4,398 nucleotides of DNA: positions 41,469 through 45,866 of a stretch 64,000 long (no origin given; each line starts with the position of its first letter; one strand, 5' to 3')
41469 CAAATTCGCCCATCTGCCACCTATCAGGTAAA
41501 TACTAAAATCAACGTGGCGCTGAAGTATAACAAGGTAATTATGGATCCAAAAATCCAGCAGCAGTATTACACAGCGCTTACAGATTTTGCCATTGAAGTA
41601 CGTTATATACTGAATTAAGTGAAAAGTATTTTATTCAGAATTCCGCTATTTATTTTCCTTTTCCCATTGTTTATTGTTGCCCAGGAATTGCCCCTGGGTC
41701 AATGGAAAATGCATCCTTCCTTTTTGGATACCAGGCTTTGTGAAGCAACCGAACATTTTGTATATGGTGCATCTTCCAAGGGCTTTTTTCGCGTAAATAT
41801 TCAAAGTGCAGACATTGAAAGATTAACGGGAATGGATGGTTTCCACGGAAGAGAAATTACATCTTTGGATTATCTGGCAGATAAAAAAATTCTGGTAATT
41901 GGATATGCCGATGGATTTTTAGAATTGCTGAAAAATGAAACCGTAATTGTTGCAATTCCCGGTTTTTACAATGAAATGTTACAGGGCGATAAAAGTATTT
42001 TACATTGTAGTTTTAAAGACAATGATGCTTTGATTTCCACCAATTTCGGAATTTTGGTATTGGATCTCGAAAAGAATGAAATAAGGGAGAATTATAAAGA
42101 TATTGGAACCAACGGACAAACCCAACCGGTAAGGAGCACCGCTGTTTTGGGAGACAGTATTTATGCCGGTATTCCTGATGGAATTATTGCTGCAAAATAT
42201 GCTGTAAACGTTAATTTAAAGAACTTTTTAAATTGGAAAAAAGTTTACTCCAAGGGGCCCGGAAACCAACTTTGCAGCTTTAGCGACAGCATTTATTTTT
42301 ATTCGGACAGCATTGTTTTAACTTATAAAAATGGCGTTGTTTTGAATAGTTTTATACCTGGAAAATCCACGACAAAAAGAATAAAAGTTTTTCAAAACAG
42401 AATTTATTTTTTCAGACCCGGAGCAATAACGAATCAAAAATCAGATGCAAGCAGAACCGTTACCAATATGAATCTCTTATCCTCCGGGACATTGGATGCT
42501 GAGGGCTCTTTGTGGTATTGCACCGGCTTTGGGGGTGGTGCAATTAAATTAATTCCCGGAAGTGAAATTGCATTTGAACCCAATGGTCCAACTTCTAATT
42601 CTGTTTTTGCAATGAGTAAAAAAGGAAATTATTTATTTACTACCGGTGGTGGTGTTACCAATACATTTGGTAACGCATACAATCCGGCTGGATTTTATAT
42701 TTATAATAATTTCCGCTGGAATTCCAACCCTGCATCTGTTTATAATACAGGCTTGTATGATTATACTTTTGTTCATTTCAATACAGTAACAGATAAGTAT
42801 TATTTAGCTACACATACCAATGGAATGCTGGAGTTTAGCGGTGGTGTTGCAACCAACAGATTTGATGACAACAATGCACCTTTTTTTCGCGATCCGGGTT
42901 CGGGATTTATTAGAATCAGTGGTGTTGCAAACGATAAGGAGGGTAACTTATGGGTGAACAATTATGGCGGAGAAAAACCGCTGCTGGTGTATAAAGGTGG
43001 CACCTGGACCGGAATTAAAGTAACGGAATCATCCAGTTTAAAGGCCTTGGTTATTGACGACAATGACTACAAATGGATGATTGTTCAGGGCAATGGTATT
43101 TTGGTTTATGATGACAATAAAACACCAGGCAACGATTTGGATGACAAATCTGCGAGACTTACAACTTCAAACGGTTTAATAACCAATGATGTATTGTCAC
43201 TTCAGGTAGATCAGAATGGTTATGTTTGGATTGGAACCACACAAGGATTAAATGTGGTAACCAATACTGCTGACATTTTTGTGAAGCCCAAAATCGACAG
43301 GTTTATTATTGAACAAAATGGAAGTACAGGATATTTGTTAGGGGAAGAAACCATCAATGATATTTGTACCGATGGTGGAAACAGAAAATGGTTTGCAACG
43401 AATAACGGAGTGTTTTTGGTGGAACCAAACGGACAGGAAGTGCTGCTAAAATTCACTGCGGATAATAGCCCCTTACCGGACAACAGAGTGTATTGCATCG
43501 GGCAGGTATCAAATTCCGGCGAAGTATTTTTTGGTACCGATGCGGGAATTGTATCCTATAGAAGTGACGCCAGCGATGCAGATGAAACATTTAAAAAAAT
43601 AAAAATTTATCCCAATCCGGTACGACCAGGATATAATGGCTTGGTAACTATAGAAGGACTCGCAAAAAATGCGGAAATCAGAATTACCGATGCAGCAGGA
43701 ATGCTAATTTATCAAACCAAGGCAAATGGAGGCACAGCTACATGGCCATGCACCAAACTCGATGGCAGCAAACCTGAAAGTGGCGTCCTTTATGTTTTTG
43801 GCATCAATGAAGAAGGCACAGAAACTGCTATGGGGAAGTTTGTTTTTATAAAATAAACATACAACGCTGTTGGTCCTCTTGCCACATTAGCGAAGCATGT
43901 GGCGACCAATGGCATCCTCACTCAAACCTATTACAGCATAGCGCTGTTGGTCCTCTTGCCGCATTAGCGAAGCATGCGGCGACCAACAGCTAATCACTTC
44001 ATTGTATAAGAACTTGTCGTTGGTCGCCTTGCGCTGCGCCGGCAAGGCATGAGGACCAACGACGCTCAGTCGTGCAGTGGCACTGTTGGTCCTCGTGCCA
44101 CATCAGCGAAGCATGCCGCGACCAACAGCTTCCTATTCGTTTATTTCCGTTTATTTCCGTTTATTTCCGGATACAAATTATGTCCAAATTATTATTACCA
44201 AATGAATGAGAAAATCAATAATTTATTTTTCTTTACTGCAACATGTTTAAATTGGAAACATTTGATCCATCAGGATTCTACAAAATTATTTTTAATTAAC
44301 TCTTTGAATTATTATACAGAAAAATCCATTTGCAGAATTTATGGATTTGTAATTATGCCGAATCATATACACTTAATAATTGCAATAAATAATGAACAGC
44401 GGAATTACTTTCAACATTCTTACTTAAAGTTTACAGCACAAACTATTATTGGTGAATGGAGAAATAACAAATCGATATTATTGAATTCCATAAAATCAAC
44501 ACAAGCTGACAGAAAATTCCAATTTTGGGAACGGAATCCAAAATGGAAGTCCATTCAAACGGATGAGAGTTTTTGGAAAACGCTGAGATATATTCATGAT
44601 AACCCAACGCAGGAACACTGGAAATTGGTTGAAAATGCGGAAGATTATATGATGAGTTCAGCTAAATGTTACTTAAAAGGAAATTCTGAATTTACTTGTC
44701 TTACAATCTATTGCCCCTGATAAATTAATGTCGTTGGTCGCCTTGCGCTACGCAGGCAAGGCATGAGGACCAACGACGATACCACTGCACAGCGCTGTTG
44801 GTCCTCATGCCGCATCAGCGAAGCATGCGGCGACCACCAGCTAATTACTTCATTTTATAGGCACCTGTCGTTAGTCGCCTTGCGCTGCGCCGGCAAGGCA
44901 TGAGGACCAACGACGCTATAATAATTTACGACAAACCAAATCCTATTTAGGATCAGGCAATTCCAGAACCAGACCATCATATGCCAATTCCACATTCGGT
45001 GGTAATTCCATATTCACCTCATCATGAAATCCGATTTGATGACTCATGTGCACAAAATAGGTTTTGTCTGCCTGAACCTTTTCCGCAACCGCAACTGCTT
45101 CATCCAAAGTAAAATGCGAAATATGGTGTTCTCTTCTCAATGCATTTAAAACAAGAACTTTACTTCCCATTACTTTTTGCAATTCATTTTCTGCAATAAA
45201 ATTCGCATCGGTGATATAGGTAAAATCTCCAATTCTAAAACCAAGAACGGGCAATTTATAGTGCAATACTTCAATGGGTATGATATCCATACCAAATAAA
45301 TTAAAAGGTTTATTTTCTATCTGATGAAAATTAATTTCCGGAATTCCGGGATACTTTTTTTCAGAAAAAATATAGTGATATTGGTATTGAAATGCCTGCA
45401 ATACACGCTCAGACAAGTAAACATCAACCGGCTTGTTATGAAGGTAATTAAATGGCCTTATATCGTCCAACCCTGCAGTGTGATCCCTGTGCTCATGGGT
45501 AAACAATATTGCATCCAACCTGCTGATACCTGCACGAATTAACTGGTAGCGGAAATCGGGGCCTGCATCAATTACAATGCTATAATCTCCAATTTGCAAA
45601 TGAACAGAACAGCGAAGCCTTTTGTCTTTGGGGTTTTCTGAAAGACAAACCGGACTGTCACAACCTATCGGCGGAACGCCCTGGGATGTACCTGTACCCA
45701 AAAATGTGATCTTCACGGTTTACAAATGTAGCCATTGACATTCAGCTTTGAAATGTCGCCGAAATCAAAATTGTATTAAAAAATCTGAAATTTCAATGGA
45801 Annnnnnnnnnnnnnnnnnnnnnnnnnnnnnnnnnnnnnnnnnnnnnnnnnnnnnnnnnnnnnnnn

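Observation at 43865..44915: RAYT (REP-associated tyrosine transposase) flanked by seven REP palindromes in BIME-like pairs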

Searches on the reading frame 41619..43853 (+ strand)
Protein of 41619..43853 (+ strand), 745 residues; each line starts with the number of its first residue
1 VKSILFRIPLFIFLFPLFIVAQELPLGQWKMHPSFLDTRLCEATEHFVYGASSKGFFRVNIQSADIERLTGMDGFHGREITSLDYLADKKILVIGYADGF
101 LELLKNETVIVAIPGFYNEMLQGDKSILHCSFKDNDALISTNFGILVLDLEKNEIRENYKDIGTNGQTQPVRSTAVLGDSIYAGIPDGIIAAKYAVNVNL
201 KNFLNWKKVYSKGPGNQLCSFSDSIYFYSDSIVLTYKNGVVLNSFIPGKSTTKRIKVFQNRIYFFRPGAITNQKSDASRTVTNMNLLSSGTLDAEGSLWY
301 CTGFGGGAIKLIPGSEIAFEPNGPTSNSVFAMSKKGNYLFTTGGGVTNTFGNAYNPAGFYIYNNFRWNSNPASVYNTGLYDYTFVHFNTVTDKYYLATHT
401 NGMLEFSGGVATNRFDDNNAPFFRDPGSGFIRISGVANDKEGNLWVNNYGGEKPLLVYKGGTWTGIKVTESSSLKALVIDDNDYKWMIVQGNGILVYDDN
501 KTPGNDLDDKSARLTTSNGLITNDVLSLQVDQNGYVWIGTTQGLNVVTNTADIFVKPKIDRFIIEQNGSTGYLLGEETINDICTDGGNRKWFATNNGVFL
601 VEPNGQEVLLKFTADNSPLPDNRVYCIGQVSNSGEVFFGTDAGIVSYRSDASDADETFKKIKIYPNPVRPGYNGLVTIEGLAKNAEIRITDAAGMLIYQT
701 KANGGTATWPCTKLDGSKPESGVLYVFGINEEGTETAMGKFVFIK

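Call 58: search_protein_families(library=ncbifam, proteins=[window:41619-43853:+], max_evalue=0.001)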
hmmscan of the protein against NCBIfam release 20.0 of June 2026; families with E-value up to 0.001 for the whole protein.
window:41619-43853:+ (745 aa): 2 families
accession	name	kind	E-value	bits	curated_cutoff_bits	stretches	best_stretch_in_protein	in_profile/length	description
NF052228.1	T9SS_PorZ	equivalog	2.9e-151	505.5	260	1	1-745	1-757/757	type IX secretion system anionic LPS delivery protein PorZ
TIGR04183.1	Por_Secre_tail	domain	0.00053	19.9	23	0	663-709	1-44/72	T9SS type A sorting domain-containing protein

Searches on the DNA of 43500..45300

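Call 46: search_rna_families(source=window, start=43500, end=45300, threshold=evalue, max_evalue=1)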
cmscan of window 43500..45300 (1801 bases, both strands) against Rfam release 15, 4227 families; matches with E-value up to 1: 3.
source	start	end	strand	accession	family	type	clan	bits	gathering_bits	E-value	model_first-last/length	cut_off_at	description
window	44390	44491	+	RF01496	Afu_182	Gene; sRNA;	-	24.1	65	0.085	1-195/195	no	A. fumigatus sRNA Afu_182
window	44785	44923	-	RF04073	mir-727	Gene; miRNA;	-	23.7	104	0.11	1-91/91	no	mir-727 microRNA precursor family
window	44746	44825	-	RF00718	mir-431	Gene; miRNA;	-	22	70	0.98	1-86/86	no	mir-431 microRNA precursor family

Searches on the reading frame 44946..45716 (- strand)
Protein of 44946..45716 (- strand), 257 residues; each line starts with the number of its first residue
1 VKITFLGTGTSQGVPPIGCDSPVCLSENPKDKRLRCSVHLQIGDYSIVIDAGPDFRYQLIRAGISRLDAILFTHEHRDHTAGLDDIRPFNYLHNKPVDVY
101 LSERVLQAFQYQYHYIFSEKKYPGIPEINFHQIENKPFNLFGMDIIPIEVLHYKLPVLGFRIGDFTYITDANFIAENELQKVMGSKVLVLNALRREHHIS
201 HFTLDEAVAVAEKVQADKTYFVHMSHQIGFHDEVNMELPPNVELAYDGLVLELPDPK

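Call 49: find_homologous_proteins(query=window:44946-45716:-, max_evalue=1e-60)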
Query window:44946-45716:- (257 aa): 7990 proteins with E <= 1e-60 among 8000 candidates; the best 120 are listed.
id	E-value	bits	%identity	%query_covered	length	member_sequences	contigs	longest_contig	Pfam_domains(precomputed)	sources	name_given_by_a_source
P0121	2.3e-172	589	100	100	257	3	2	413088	PF12706.14,PF23023.2,PF00753.34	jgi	-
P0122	1.3e-136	472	80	100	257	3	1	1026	PF12706.14,PF23023.2,PF00753.34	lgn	-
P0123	7.3e-136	470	78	100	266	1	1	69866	PF12706.14,PF23023.2,PF00753.34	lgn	-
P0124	9.8e-136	469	77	100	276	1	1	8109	PF12706.14,PF23023.2,PF00753.34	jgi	jgi:phosphoribosyl 1,2-cyclic phosphate phosphodiesterase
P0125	7.5e-133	460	76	100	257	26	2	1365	PF12706.14,PF23023.2,PF00753.34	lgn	-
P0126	7.9e-132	457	76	100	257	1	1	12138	PF12706.14,PF23023.2,PF00753.34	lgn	-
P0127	3.2e-131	455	77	99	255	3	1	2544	PF12706.14,PF23023.2,PF00753.34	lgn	-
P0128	8.2e-131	453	77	100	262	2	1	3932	PF12706.14,PF23023.2,PF00753.34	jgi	jgi:phosphoribosyl 1,2-cyclic phosphate phosphodiesterase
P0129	1.3e-126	440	75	100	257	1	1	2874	PF12706.14,PF23023.2,PF00753.34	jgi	jgi:phosphoribosyl 1,2-cyclic phosphate phosphodiesterase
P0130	2.1e-126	439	73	99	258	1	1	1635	PF12706.14,PF23023.2,PF00753.34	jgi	jgi:phosphoribosyl 1,2-cyclic phosphate phosphodiesterase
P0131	2.2e-126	439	74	99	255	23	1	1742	PF12706.14,PF23023.2,PF00753.34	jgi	jgi:phosphoribosyl 1,2-cyclic phosphate phosphodiesterase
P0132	2.5e-125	435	74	98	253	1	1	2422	PF12706.14,PF23023.2,PF00753.34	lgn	-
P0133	1.7e-124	433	73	100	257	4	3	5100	PF12706.14,PF23023.2,PF00753.34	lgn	-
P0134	1.9e-124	432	75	98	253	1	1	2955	PF12706.14,PF23023.2,PF00753.34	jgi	jgi:phosphoribosyl 1,2-cyclic phosphate phosphodiesterase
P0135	2.2e-124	432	74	98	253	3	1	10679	PF12706.14,PF23023.2,PF00753.34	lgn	-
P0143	3.4e-123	428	74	99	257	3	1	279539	PF12706.14,PF23023.2,PF00753.34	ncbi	-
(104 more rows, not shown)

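Call 50: find_encoding_contigs(protein=P0123, flank=4000, max_places=1)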
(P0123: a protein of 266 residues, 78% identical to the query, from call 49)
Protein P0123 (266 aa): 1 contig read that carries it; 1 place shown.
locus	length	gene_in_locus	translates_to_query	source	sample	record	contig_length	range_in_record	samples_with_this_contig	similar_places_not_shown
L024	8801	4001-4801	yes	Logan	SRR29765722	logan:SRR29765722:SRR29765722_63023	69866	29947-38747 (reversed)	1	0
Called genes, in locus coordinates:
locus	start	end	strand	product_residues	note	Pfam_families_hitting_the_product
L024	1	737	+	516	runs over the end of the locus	PF13088:BNR_2 (faint), PF02012:BNR (faint)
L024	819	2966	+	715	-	PF13623:SurA_N_2, PF13624:SurA_N_3, PF13145:Rotamase_2 (faint), PF13616:Rotamase_3, PF00639:Rotamase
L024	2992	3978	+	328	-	PF10432:bact-PGI_C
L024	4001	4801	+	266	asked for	PF23023:Anti-Pycsar_Apyc1, PF00753:Lactamase_B (weak), PF12706:Lactamase_B_2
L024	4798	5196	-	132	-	PF13279:4HBT_2, PF03061:4HBT (weak)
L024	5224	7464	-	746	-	PF21544:PorZ_N_b_propeller, PF18962:Por_Secre_tail (faint), PF07494:Reg_prop (faint)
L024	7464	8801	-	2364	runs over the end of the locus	PF14349:SprA_N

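Call 51: find_encoding_contigs(protein=P0124, flank=4000, max_places=1)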
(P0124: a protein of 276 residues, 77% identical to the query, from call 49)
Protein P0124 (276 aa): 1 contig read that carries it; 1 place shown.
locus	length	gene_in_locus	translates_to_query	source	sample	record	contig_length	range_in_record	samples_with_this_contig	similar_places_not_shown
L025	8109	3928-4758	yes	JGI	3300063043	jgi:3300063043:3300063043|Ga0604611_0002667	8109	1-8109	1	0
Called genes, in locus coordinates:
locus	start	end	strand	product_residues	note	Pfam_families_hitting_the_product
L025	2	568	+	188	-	?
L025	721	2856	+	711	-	PF13623:SurA_N_2, PF13624:SurA_N_3, PF13145:Rotamase_2 (faint), PF13616:Rotamase_3, PF00639:Rotamase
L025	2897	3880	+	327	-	PF01380:SIS (weak), PF10432:bact-PGI_C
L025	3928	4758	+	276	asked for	PF23023:Anti-Pycsar_Apyc1, PF00753:Lactamase_B, PF12706:Lactamase_B_2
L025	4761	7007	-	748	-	PF07494:Reg_prop (faint), PF21544:PorZ_N_b_propeller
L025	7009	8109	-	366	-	?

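Call 52: find_encoding_contigs(protein=P0143, flank=4000, max_places=1)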
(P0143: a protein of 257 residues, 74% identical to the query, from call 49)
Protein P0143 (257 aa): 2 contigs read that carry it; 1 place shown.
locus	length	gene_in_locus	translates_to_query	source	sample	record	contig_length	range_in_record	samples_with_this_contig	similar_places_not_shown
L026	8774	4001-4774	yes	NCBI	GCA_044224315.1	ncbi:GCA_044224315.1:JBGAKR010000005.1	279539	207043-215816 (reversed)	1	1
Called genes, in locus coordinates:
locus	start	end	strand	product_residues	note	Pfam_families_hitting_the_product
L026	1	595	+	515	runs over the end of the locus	PF02012:BNR (faint), PF13088:BNR_2 (weak)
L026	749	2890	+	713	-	PF13623:SurA_N_2, PF13624:SurA_N_3 (weak), PF13145:Rotamase_2 (faint), PF13616:Rotamase_3, PF00639:Rotamase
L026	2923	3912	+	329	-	PF01380:SIS (weak), PF10432:bact-PGI_C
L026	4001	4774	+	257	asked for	PF23023:Anti-Pycsar_Apyc1 (weak), PF00753:Lactamase_B, PF12706:Lactamase_B_2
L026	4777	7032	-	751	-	PF21544:PorZ_N_b_propeller, PF07494:Reg_prop (faint)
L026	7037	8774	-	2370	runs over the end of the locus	PF14349:SprA_N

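Call 58: search_protein_families(library=ncbifam, proteins=[window:44946-45716:-], max_evalue=0.001)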
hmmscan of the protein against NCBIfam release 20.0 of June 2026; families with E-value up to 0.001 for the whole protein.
window:44946-45716:- (257 aa): 8 families
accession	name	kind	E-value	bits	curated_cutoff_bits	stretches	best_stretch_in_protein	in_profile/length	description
NF002553.0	PRK02113.1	equivalog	1.6e-87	293.1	386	1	1-251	1-250/252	MBL fold metallo-hydrolase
NF038231.1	MBL_Geo_Pelo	equivalog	4.4e-79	265.6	360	1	2-251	1-249/250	GPMC system MBL fold metallohydrolase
TIGR03307.1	PhnP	equivalog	1.9e-24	86.4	272.25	1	1-250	1-248/249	phosphonate metabolism protein PhnP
TIGR02651.1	RNase_Z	equivalog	9e-13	47.9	292.95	1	26-162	9-147/302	ribonuclease Z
NF000801.0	PRK00055.1-3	equivalog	2.3e-11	43.3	252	1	24-137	9-125/307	ribonuclease Z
NF002558.0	PRK02126.1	subfamily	1.8e-05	23.9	315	1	43-100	26-81/345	ribonuclease Z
TIGR02108.2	PQQ_syn_pqqB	equivalog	3.8e-05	23.3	245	1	2-123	1-130/298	pyrroloquinoline quinone biosynthesis protein PqqB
TIGR03413.1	GSH_gloB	equivalog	0.00071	19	200.8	0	47-87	23-64/248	hydroxyacylglutathione hydrolase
